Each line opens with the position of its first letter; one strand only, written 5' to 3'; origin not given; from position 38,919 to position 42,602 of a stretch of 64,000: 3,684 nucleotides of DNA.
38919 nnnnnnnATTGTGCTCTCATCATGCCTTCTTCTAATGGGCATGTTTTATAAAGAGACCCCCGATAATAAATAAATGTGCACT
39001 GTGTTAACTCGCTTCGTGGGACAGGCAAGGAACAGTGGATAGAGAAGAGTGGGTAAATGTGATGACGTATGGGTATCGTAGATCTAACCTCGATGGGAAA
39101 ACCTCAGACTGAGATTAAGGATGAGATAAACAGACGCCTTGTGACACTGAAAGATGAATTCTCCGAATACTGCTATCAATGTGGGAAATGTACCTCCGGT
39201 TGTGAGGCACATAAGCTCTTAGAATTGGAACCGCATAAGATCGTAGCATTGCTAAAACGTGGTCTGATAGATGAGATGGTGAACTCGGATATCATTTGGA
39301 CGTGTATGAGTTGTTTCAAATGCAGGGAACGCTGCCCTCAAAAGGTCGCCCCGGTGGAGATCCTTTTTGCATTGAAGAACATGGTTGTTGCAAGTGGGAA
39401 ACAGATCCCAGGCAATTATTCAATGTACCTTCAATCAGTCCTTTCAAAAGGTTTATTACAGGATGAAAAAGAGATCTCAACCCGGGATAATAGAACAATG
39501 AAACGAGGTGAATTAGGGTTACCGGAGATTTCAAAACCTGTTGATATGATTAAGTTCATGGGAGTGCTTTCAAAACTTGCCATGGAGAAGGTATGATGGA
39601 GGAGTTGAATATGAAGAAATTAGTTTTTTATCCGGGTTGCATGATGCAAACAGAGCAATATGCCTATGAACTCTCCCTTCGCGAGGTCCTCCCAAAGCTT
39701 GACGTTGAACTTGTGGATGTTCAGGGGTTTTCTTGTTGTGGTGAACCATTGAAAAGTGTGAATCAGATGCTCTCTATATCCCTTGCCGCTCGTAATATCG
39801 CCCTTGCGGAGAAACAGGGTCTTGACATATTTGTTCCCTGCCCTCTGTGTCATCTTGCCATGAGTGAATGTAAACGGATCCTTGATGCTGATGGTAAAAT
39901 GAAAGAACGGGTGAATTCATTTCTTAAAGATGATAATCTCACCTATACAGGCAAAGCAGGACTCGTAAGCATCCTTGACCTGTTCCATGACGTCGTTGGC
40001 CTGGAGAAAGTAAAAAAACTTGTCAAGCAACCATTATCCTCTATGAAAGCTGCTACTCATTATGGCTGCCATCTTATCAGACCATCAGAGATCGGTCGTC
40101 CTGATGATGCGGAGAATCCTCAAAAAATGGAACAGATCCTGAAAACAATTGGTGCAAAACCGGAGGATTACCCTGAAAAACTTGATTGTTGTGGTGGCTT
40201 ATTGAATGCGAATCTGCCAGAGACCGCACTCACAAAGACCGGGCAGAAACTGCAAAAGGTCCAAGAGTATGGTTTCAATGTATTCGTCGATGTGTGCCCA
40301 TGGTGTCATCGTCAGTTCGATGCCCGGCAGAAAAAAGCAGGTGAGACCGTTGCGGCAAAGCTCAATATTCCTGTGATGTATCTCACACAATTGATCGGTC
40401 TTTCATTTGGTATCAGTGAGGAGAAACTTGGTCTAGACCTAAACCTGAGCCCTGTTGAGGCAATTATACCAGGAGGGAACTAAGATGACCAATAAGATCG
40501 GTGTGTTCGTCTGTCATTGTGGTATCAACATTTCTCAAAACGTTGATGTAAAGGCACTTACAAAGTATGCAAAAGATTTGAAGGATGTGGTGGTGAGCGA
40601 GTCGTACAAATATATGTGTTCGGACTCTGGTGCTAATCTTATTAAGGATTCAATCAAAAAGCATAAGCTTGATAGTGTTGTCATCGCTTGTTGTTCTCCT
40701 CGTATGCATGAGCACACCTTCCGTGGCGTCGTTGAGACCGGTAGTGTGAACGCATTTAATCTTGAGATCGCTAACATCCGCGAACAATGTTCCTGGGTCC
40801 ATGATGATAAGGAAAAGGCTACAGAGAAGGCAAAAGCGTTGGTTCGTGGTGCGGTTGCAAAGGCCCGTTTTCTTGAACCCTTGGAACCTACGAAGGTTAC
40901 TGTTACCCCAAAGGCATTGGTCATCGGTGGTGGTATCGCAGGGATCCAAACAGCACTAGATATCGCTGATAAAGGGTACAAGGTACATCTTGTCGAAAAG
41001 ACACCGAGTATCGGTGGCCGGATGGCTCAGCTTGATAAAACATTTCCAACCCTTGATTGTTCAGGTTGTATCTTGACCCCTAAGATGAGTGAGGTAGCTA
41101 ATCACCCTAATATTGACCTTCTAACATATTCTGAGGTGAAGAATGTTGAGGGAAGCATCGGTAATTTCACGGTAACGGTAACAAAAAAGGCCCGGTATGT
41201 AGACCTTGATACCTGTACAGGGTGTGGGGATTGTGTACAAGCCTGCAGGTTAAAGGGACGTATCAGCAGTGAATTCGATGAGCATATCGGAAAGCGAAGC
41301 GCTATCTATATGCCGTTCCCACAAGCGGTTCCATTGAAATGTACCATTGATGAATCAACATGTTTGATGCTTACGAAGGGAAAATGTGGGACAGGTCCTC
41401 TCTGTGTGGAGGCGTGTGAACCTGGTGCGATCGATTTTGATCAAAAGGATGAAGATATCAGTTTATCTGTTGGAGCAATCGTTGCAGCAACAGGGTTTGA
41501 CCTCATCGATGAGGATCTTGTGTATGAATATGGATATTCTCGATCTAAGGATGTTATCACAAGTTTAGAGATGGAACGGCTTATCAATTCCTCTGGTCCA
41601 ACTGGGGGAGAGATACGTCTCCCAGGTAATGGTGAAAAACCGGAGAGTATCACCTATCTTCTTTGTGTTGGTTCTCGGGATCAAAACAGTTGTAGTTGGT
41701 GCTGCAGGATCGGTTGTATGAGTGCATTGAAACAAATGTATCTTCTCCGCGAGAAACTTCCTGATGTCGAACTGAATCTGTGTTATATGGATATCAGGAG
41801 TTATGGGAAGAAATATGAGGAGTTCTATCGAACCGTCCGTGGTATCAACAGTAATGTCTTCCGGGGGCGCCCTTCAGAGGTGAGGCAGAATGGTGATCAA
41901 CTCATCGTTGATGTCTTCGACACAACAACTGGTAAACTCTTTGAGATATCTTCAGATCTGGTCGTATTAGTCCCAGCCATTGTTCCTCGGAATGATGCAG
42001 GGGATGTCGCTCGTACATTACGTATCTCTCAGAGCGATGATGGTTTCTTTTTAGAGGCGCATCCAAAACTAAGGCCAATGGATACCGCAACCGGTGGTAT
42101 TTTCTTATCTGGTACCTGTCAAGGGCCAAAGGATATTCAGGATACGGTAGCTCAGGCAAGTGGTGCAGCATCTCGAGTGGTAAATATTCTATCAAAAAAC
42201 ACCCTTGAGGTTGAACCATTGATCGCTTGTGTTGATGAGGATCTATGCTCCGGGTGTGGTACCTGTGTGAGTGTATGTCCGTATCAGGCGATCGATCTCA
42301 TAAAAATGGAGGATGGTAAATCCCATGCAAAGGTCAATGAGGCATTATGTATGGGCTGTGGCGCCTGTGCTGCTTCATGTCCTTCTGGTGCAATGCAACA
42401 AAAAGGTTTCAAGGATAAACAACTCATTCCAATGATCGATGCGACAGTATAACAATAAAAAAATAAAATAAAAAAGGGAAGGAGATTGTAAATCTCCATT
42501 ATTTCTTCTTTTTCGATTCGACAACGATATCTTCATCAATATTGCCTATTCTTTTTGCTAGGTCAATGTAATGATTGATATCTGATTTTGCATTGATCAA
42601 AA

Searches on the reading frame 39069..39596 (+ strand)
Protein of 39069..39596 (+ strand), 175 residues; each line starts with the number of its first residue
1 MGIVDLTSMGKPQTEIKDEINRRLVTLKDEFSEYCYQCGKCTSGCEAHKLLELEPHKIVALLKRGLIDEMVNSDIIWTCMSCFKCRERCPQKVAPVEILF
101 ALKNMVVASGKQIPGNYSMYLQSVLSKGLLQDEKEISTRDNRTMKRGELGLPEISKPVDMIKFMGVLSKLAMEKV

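Call 3: search_protein_families(library=pfam, proteins=[window:39069-39596:+])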
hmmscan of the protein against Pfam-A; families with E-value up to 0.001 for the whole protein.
window:39069-39596:+ (175 aa): 6 families
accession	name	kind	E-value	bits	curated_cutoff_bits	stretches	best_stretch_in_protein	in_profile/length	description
PF13183.11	Fer4_8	-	6e-10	39.9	27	1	33-93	3-68/68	4Fe-4S dicluster domain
PF13187.11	Fer4_9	-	1.2e-08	35.3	27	1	34-92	1-50/52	4Fe-4S dicluster domain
PF13534.11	Fer4_17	-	1.7e-08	35.3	22.2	1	35-93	2-60/61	4Fe-4S dicluster domain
PF12838.12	Fer4_7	-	1.5e-05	25.8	27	1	35-93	2-52/52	4Fe-4S dicluster domain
PF13237.11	Fer4_10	-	2.7e-05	24.4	25.5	1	33-90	7-53/53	4Fe-4S dicluster domain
PF25160.1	LdpA_Fe-S-bd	-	0.00021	21.5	27.6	0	27-49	20-42/49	LdpA Fe-S cluster-binding domain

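Call 5: search_protein_families(library=ncbifam, proteins=[window:39069-39596:+])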
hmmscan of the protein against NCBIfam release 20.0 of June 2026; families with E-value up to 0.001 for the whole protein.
window:39069-39596:+ (175 aa): 15 families
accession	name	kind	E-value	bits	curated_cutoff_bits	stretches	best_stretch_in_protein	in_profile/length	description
TIGR03290.1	CoB_CoM_SS_C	equivalog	1.1e-22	80.6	160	1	33-158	2-121/144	CoB--CoM heterodisulfide reductase subunit C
NF041779.1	hetero_SS_HdrC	equivalog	1.1e-16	60.9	350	1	18-113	16-110/198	ferredoxin:CoB-CoM heterodisulfide reductase subunit HdrC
NF038018.1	qmoC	equivalog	1.1e-13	51.4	300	1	33-109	18-94/360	quinone-interacting membrane-bound oxidoreductase complex subunit QmoC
NF041890.1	hdrC_Methbact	equivalog_domain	1.1e-13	51.3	270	1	13-127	9-124/192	ferredoxin:CoB-CoM heterodisulfide reductase subunit HdrC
NF041837.1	rnfC_Methano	equivalog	1.9e-06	27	650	1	27-99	353-419/438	Rnf electron transport complex subunit RnfC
NF009227.0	PRK12577.1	equivalog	2.9e-05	22.9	349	1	35-111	154-243/330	succinate dehydrogenase/fumarate reductase iron-sulfur subunit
NF004616.0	PRK05950.1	subfamily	9.7e-05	21.6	228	1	68-108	195-235/238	succinate dehydrogenase iron-sulfur subunit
NF042952.1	MFR_FeS_SdhB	equivalog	0.00011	21.4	600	1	74-111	199-236/320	8-methylmenaquinol:fumarate reductase iron-sulfur subunit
TIGR00384.1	dhsB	subfamily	0.00016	21.2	88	0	33-98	140-217/222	succinate dehydrogenase and fumarate reductase iron-sulfur protein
TIGR01945.1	rnfC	subfamily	0.00016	20.3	245.95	1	30-102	360-427/435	RnfABCDGE type electron transport complex subunit C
NF004914.0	PRK06273.1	equivalog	0.00017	21.4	163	1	13-90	30-106/167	ferredoxin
NF045663.1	diclust_near_Sec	equivalog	0.00046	18.4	530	1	37-122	310-398/759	pyridine nucleotide-disulfide oxidoreductase/dicluster-binding protein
TIGR00273.1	TIGR00273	equivalog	0.00057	18.9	444.8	1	22-112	280-378/432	LutB/LldF family L-lactate oxidation iron-sulfur protein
TIGR02910.1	sulfite_red_A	equivalog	0.00084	18.7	323.15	0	13-47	198-234/334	anaerobic sulfite reductase subunit AsrA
NF038355.1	FDH3_beta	equivalog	0.00085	19.4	240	0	33-113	10-85/180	formate dehydrogenase FDH3 subunit beta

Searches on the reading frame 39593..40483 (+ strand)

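Call 3: search_protein_families(library=pfam, proteins=[window:39593-40483:+])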
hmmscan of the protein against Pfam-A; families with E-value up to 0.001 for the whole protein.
window:39593-40483:+ (296 aa): 1 family
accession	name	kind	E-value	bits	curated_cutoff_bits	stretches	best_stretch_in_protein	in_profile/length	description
PF02754.22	CCG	-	1.3e-25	89.7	20.6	2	11-90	2-84/85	Cysteine-rich domain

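Call 5: search_protein_families(library=ncbifam, proteins=[window:39593-40483:+])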
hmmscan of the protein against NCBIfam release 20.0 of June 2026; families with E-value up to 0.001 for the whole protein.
window:39593-40483:+ (296 aa): 6 families
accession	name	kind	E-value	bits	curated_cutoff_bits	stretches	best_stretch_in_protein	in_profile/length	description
TIGR03288.1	CoB_CoM_SS_B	equivalog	9.4e-66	222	345.15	1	9-289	1-284/290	CoB--CoM heterodisulfide reductase subunit B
NF042965.1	MFR_anch_SdhE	equivalog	2.8e-55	187.9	500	1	9-285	2-275/282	8-methylmenaquinol:fumarate reductase membrane anchor subunit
NF041780.1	hetero_SS_HdrB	equivalog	1.1e-31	110.3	450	1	7-291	3-301/304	ferredoxin:CoB-CoM heterodisulfide reductase subunit HdrB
NF045670.1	quin_L_LdhH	equivalog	6.2e-16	57.8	800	1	7-255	466-698/706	L-lactate dehydrogenase (quinone) large subunit LdhH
NF004898.0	PRK06259.1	equivalog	1e-13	50.8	385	1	6-268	260-484/488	fumarate reductase (CoM/CoB) subunit TfrB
NF008369.0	PRK11168.1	equivalog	7.5e-06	25.1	278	1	7-106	166-270/401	anaerobic glycerol-3-phosphate dehydrogenase subunit C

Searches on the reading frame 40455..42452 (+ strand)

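Call 3: search_protein_families(library=pfam, proteins=[window:40455-42452:+])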
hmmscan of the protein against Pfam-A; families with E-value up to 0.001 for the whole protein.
window:40455-42452:+ (665 aa): 22 families
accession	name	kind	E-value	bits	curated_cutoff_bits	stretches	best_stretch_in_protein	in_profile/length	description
PF00037.32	Fer4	-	1.4e-18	66.3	21.1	2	593-613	3-23/24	4Fe-4S binding domain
PF12838.12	Fer4_7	-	3.5e-17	63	27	1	598-646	2-52/52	4Fe-4S dicluster domain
PF14697.11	Fer4_21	-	1.2e-10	41.8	35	1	591-646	1-56/59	4Fe-4S dicluster domain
PF12837.12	Fer4_6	-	6.7e-10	38.9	25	2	593-613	4-24/24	4Fe-4S binding domain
PF25160.1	LdpA_Fe-S-bd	-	1.1e-09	38.3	27.6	2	593-616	23-46/49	LdpA Fe-S cluster-binding domain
PF13237.11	Fer4_10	-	2.7e-09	37.2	25.5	1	593-643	4-53/53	4Fe-4S dicluster domain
PF13187.11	Fer4_9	-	2.2e-08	34.4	27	1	598-647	2-52/52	4Fe-4S dicluster domain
PF12797.12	Fer4_2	-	5.9e-08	32.6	24.5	1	247-264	3-20/22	4Fe-4S binding domain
PF13450.12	NAD_binding_8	-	2.8e-07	31.2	21.9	1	156-194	1-39/68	NAD(P)-binding Rossmann-like domain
PF12831.13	FAD_oxidored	-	9e-07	29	27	1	155-191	3-39/416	FAD dependent oxidoreductase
PF13484.11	Fer4_16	-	1.3e-06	29.5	30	0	598-616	2-20/66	4Fe-4S double cluster binding domain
PF01266.30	DAO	-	2.5e-06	27.7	27.9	1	154-187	2-35/353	FAD dependent oxidoreductase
PF00890.30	FAD_binding_2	-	2.7e-06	27.3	20.4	1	154-189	2-37/414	FAD binding domain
PF07992.20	Pyr_redox_2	-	3.2e-06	27.2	26.1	1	154-249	3-85/291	Pyridine nucleotide-disulphide oxidoreductase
PF17179.9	Fer4_22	-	7.3e-06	27.2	27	0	623-644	72-93/95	4Fe-4S dicluster domain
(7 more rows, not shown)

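Call 5: search_protein_families(library=ncbifam, proteins=[window:40455-42452:+])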
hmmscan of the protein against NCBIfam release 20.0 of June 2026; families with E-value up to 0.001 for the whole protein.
window:40455-42452:+ (665 aa): 100 families (the best 25 are shown)
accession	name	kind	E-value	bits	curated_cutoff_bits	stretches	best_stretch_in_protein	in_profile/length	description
NF040770.1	hetero_SS_HdrA2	exception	4.5e-249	828.6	1100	1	14-664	1-640/777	CoB-CoM heterodisulfide reductase HdrA2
NF041778.1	hetero_SS_HdrA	equivalog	8e-189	629.1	1400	1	11-661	4-647/771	ferredoxin:CoB-CoM heterodisulfide reductase subunit HdrA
NF041891.1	hdrA_Methbact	equivalog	8e-175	583.2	1300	1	14-663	2-634/762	ferredoxin:CoB-CoM heterodisulfide reductase subunit HdrA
NF009410.0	PRK12771.1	subfamily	3.5e-11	42.4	516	2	592-648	508-561/566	NAD(P)-binding protein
TIGR02700.1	flavo_MJ0208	hypoth_equivalog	6.4e-11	42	251.35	1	576-660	128-206/234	dihydromethanopterin reductase (acceptor)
NF038196.1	ferrodoxin_EFR1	subfamily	1.6e-10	41.4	75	1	573-650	163-232/242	EFR1 family ferrodoxin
NF040864.1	HgcB_ferredoxin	equivalog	1.7e-10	40.6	99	1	593-648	11-62/93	mercury methylation ferredoxin HgcB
TIGR01944.1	rnfB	subfamily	3.4e-10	39.8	68.7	1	577-650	94-163/190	RnfABCDGE type electron transport complex subunit B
TIGR04105.1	FeFe_hydrog_B1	subfamily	8.2e-10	37.9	450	1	577-651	123-209/462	monomeric [FeFe] hydrogenase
NF042909.1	FMH_DH_FwdF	exception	1.7e-09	37.2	375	1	592-648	253-312/336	tungsten-dependent formylmethanofuran dehydrogenase subunit FwdF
TIGR02179.1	PorD_KorD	subfamily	1.9e-09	37.5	60.05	2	593-648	22-73/78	2-oxoacid:acceptor oxidoreductase, delta subunit, pyruvate/2-ketoisovalerate family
NF007204.0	PRK09625.1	equivalog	6.3e-09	35.9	125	1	590-623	83-116/133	pyruvate flavodoxin oxidoreductase subunit delta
NF003475.0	PRK05113.1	equivalog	7.3e-09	35.8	203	1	582-648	99-161/190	electron transport complex subunit RsxB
NF004914.0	PRK06273.1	equivalog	1.2e-08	34.9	163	1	590-619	45-74/167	ferredoxin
TIGR03294.1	FrhG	equivalog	1.5e-08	34.7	245.5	1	591-649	169-222/228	coenzyme F420 hydrogenase subunit gamma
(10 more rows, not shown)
